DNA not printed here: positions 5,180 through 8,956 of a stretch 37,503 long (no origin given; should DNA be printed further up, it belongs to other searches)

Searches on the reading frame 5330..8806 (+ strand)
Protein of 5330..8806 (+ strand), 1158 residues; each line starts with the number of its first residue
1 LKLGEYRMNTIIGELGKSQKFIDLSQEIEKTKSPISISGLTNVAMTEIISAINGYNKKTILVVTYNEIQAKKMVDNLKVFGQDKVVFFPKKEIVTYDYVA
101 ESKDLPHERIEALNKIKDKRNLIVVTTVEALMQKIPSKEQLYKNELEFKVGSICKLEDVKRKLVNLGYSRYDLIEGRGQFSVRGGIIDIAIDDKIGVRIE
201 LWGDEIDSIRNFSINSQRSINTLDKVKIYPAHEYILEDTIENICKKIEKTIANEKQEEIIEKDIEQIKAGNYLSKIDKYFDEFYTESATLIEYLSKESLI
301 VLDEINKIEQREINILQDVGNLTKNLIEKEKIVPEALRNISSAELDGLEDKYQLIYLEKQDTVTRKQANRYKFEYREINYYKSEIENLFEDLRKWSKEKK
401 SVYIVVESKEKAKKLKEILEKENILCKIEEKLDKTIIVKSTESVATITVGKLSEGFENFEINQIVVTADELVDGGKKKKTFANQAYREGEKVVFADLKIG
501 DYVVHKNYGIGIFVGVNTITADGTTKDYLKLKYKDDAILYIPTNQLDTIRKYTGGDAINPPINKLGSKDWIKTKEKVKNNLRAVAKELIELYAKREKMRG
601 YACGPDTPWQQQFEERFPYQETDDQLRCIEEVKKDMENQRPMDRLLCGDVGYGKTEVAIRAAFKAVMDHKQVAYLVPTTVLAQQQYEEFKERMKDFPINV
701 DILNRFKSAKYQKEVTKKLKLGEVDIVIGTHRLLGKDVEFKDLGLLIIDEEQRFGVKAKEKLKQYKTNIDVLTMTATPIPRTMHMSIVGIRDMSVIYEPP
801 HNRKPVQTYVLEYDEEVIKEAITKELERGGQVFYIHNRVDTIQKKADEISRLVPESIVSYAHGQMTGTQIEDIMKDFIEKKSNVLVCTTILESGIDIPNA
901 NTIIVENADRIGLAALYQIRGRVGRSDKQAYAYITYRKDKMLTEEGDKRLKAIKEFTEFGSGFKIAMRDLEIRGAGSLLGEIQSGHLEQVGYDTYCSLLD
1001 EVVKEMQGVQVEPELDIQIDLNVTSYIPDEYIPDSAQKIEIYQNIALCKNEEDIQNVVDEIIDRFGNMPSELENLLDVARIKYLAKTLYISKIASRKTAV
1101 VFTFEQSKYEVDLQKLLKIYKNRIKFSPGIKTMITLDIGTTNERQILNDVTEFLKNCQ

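Call 50: search_protein_families(library=pfam, proteins=[window:5330-8806:+], max_evalue=1e-8)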
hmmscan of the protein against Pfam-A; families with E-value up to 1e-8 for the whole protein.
window:5330-8806:+ (1158 aa): 6 families
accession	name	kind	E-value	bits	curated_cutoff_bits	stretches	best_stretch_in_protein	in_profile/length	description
PF03461.20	TRCF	-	1.8e-28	99.2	25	1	1021-1108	1-88/95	TRCF domain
PF00270.35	DEAD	-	4.7e-28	98.5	26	1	622-783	1-164/167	DEAD/DEAH box helicase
PF17757.6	UvrB_inter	-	6.6e-26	90.7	22.9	1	146-234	1-91/91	UvrB interaction domain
PF02559.22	CarD_TRCF_RID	-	3e-21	75.7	23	1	497-552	1-56/57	CarD-like/TRCF RID domain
PF00271.37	Helicase_C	-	2e-19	70.3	23.5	1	820-926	8-109/110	Helicase conserved C-terminal domain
PF04851.21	ResIII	-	6.9e-11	42.8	22.5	1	622-778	5-162/164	Type III restriction enzyme, res subunit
